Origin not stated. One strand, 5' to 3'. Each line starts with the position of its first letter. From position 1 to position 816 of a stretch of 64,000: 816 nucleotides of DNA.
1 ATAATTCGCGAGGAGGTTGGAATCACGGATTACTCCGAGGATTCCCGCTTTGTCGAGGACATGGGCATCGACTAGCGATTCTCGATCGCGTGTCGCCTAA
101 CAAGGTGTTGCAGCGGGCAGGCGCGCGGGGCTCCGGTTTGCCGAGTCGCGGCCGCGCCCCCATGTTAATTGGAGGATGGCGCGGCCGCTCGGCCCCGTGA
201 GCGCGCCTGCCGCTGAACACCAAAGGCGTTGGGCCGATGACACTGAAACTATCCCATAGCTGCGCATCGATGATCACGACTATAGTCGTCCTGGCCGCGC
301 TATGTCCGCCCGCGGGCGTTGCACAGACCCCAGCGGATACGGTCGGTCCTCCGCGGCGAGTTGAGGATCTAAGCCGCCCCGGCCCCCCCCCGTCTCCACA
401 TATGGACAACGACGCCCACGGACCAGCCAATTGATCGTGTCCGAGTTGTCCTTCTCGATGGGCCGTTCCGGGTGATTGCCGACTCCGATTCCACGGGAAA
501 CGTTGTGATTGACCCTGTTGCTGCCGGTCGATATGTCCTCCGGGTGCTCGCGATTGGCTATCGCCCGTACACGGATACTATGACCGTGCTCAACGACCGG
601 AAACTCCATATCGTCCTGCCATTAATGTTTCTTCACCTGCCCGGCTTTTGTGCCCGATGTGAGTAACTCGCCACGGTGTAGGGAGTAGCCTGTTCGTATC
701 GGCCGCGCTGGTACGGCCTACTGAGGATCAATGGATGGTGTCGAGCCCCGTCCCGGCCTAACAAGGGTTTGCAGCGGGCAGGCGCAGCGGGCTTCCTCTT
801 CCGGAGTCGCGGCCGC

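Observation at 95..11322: Integron-type gene-cassette array: nine attC-like repeats in one orientation separating promoterless-looking ORFs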

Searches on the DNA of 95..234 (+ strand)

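Call 19: build_rna_model(alignment_id=A2, structure=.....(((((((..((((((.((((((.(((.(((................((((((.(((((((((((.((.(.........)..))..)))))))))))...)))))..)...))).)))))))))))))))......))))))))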
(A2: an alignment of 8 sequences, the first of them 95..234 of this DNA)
Model R1 built from alignment A2 (8 sequences, 147 columns); structure: as given.
model positions 138; base pairs 45; branch points 0; effective number of sequences 1.08; information 0.589 bits per position. Calibrated on 0.2 Mb of random sequence (short: E-values are rough).
structure used (alignment columns):
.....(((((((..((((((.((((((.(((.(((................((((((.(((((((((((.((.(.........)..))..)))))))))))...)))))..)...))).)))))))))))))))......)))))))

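Call 22: search_with_rna_model(model_id=R1, sources=[window, L001, L002, L003, L004, L005, L006], max_evalue=1)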
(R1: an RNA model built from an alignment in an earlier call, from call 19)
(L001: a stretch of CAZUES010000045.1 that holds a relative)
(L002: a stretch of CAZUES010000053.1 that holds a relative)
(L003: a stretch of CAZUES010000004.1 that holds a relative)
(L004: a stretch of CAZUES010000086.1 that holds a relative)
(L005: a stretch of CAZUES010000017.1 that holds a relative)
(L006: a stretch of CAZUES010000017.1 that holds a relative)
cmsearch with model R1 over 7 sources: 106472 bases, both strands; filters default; matches with E-value up to 1: 30.
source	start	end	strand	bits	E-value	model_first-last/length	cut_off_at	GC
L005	6113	6249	+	150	2.6e-33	1-138/138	no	0.71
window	756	894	+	149.7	3e-33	1-138/138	no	0.68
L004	2369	2504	+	145.4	3.3e-32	1-138/138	no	0.68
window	95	234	+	143.9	7.7e-32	1-138/138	no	0.71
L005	6809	6944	+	143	1.2e-31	1-138/138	no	0.71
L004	1672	1810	+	142.9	1.3e-31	1-138/138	no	0.71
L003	46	182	-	139.5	8.4e-31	1-138/138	no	0.71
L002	6883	7018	-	137.3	2.8e-30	1-138/138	no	0.65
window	8880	9018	+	136.4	4.5e-30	1-138/138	no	0.71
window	4091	4227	+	136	5.6e-30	1-138/138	no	0.63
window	5243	5379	+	134.9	1.1e-29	1-138/138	no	0.66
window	8040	8177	+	130.7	1.1e-28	1-138/138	no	0.63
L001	863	999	+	125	2.4e-27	1-138/138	no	0.66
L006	914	1046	+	116.4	2.8e-25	1-138/138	no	0.68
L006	3317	3453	+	106.3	7.1e-23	1-138/138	no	0.67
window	9804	9937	+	99.7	2.7e-21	1-138/138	no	0.66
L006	3899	4035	+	95.8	2.3e-20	1-138/138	no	0.69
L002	5146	5281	-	94.7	4.3e-20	1-138/138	no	0.62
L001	2634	2764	+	67.9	1e-13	1-138/138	no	0.66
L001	1760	1863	+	58.6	1.8e-11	1-138/138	no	0.69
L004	390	534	+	36.8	2.8e-06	1-138/138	no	0.72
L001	45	109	+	36.3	3.7e-06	1-138/138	no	0.69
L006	1686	1745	+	24.5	0.0024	1-138/138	no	0.7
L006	2732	2790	+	19.6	0.035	1-138/138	no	0.54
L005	5179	5319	+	19.5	0.038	1-138/138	no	0.63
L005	6165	6205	-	14.9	0.47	54-94/138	no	0.78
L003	90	130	+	14.7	0.52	54-94/138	no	0.8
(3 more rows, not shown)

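Call 32: search_with_rna_model(model_id=R1, sources=[L007, L008, L009, L010, L011, L012, L013, L014, L015], max_evalue=0.1)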
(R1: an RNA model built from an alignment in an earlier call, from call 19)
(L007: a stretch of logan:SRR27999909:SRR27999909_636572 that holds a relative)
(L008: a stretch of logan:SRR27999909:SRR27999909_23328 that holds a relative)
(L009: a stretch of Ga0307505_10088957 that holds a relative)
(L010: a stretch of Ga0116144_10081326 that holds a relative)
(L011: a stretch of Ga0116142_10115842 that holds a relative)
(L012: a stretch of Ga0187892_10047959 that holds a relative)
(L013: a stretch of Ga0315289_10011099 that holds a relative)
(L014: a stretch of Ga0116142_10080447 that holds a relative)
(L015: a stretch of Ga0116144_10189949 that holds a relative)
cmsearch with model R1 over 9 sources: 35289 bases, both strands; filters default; matches with E-value up to 0.1: 19.
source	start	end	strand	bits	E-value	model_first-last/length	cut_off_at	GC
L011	647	782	+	145.7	9.5e-33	1-138/138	no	0.68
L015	510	646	+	143.6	2.9e-32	1-138/138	no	0.67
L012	1026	1162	+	143.2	3.7e-32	1-138/138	no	0.69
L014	1474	1610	+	141.6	8.9e-32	1-138/138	no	0.69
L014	670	806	+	137.1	1e-30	1-138/138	no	0.67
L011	71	206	+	136.6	1.4e-30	1-138/138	no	0.7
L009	1124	1259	+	127.4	2.2e-28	1-138/138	no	0.68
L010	1708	1843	+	126.4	3.8e-28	1-138/138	no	0.65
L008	875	1008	+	99.7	9e-22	1-138/138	no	0.66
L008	1756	1882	+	94.3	1.7e-20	1-138/138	no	0.65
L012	2636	2774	+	85.1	2.8e-18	1-138/138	no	0.73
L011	1344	1439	+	80.9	2.8e-17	1-96/138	3'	0.7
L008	1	89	+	76.6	2.9e-16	52-138/138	5'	0.71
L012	174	314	+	53.1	1.2e-10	1-138/138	no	0.71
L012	1655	1740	+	33.2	6.5e-06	1-138/138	no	0.63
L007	1047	1077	+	20.9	0.0059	1-31/138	3'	0.61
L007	1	31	+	18.4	0.023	108-138/138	5'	0.55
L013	3555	3684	+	18.4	0.023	1-138/138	no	0.6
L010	1705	1838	-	16.9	0.053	1-138/138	no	0.67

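Call 34: search_with_rna_model(model_id=R1, sources=[window, L001, L002, L003, L004, L005, L006, L009, L010, L011, L012, L014, L015], max_evalue=1e-15, make_alignment=true)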
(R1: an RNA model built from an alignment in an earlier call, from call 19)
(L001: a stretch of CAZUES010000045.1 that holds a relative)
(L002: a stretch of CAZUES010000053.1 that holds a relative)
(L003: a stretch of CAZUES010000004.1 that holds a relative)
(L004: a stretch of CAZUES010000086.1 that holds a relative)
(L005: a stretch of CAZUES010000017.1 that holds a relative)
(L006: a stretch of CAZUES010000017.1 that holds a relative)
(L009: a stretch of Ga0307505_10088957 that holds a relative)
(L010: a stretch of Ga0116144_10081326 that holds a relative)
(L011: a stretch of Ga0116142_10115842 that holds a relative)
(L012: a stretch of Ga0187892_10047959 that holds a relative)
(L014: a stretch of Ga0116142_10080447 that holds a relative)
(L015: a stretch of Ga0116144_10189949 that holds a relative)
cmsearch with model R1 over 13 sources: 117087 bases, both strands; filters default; matches with E-value up to 1e-15: 29.
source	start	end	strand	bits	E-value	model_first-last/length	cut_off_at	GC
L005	6113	6249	+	150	2.9e-33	1-138/138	no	0.71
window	756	894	+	149.7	3.3e-33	1-138/138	no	0.68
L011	647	782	+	145.7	3.2e-32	1-138/138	no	0.68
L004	2369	2504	+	145.4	3.6e-32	1-138/138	no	0.68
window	95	234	+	143.9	8.5e-32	1-138/138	no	0.71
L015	510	646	+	143.6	9.7e-32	1-138/138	no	0.67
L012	1026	1162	+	143.2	1.2e-31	1-138/138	no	0.69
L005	6809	6944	+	143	1.3e-31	1-138/138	no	0.71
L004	1672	1810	+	142.9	1.4e-31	1-138/138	no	0.71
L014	1474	1610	+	141.6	3e-31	1-138/138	no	0.69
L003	46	182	-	139.5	9.2e-31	1-138/138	no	0.71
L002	6883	7018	-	137.3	3.1e-30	1-138/138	no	0.65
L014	670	806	+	137.1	3.4e-30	1-138/138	no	0.67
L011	71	206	+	136.6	4.6e-30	1-138/138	no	0.7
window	8880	9018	+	136.4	5e-30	1-138/138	no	0.71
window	4091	4227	+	136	6.2e-30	1-138/138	no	0.63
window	5243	5379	+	134.9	1.2e-29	1-138/138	no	0.66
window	8040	8177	+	130.7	1.2e-28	1-138/138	no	0.63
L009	1124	1259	+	127.4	7.2e-28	1-138/138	no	0.68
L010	1708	1843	+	126.4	1.3e-27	1-138/138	no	0.65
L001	863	999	+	125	2.6e-27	1-138/138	no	0.66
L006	914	1046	+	116.4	3.1e-25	1-138/138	no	0.68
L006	3317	3453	+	106.3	7.8e-23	1-138/138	no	0.67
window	9804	9937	+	99.7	3e-21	1-138/138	no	0.66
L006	3899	4035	+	95.8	2.6e-20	1-138/138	no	0.69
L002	5146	5281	-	94.7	4.7e-20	1-138/138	no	0.62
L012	2636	2774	+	85.1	9.2e-18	1-138/138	no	0.73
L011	1344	1439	+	80.9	9.2e-17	1-96/138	3'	0.7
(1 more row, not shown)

Alignment A3: 29 matches aligned to the model, 150 columns, each read 5' to 3' on its own strand. Consensus structure (alignment columns), stored with it:
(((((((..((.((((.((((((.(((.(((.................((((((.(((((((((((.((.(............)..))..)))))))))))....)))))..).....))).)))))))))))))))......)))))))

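Call 40: search_with_rna_model(model_id=R1, sources=[L016, L017], max_evalue=1)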
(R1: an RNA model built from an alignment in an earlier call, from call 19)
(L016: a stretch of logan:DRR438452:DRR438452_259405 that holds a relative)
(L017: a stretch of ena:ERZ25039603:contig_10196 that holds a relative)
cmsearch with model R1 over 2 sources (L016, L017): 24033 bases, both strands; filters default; matches with E-value up to 1: 3.
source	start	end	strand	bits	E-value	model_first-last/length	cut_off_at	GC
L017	18032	18160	+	25.6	0.0003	1-138/138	no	0.71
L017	12187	12318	-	18.4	0.015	1-138/138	no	0.64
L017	5903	5961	+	14.3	0.14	1-138/138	no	0.78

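Call 43: search_with_rna_model(model_id=R1, sources=[L019, L020, L021, L022, L023, L018], max_evalue=1)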
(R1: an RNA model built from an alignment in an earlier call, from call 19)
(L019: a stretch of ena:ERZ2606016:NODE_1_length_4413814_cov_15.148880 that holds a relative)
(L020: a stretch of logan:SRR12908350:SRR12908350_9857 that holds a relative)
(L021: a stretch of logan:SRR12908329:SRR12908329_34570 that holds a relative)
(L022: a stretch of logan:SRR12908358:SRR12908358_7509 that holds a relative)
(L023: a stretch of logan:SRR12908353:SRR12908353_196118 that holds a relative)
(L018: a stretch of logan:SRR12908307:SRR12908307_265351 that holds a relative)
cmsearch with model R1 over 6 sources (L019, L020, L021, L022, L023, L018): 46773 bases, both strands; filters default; matches with E-value up to 1: 23.
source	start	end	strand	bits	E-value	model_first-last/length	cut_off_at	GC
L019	19934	20070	+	148.7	2.4e-33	1-138/138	no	0.65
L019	19006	19145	+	145.4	1.5e-32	1-138/138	no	0.71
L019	12369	12504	+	135.3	3.7e-30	1-138/138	no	0.68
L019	14335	14470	+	132.5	1.7e-29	1-138/138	no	0.67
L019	13058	13192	+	128.8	1.3e-28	1-138/138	no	0.71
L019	11789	11926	+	126.4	4.8e-28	1-138/138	no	0.68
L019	13696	13831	+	116.5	1.1e-25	1-138/138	no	0.65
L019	15090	15224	+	110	4.1e-24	1-138/138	no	0.67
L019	16494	16629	+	106.3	3.1e-23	1-138/138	no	0.68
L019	17832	17966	+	103.2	1.7e-22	1-138/138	no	0.67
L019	15799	15933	+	100.1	9.4e-22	1-138/138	no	0.67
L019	17884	17924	-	18.5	0.028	54-94/138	no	0.71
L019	15851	15891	-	16.4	0.089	54-94/138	no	0.76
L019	16547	16587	-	16.2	0.099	54-94/138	no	0.73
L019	15142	15182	-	16.2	0.099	54-94/138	no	0.73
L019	13748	13787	-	14.5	0.26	54-94/138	no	0.73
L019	11842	11882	-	14.1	0.32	54-94/138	no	0.76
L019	12421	12460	-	14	0.33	54-94/138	no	0.75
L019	14387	14426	-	14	0.33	54-94/138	no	0.75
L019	19986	20026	-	13.6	0.42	54-94/138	no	0.73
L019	20950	20972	+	13.2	0.51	1-23/138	3'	0.57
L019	13110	13150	-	13.2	0.52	54-94/138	no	0.76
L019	19059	19099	-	13.2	0.54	54-94/138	no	0.78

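Call 67: search_with_rna_model(model_id=R1, source=L017, start=10900, end=20996, filters=off, max_evalue=5)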
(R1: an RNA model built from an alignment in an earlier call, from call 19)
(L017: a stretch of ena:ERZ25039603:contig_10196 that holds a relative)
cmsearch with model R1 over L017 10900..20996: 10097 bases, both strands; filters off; matches with E-value up to 5: 20.
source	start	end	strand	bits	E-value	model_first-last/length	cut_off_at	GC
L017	12190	12315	+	36.6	2.9e-07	1-138/138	no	0.63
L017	17288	17386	+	34.6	9e-07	1-138/138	no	0.64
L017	11345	11470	+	33.2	1.9e-06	1-138/138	no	0.63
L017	16591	16687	+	31.6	4.7e-06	1-138/138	no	0.66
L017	18032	18160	+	25.6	0.00013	1-138/138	no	0.71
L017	20806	20927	+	23.1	0.0005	1-138/138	no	0.66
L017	18723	18797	+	22.3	0.00074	1-138/138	no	0.63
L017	12187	12318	-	18.5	0.0063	1-138/138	no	0.64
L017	19215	19288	+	10.3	0.57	1-138/138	no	0.61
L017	16600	16675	-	9.2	1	1-138/138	no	0.71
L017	13016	13136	-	9.1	1.1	1-138/138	no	0.74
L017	18267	18305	-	7.7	2.4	1-138/138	no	0.64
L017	18731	18786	-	7.1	3.3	1-138/138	no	0.66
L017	17315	17367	-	6.9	3.7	1-138/138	no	0.75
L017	20814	20915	-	6.9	3.7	1-138/138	no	0.69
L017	13361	13418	-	6.9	3.7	1-138/138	no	0.53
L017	12958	13002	+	6.7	3.9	1-138/138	no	0.49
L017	15184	15232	+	6.7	4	1-138/138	no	0.69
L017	20404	20512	+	6.5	4.5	1-138/138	no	0.72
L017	20552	20575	+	6.4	4.9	1-138/138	no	0.62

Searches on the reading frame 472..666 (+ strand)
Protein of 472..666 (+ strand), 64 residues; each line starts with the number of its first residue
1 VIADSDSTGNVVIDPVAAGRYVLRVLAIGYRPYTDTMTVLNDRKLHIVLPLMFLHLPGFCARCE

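Call 59: search_protein_families(library=pfam, proteins=[window:472-666:+], max_evalue=0.0001)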
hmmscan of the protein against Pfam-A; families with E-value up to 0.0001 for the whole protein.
window:472-666:+ (64 aa): 2 families
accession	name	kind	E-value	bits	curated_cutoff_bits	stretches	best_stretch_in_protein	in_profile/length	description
PF13620.12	CarboxypepD_reg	-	2.2e-05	25.1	32.3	1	5-44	34-74/82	Carboxypeptidase regulatory-like domain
PF08308.17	PEGA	-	5e-05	23.6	20.8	1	11-51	27-67/71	PEGA domain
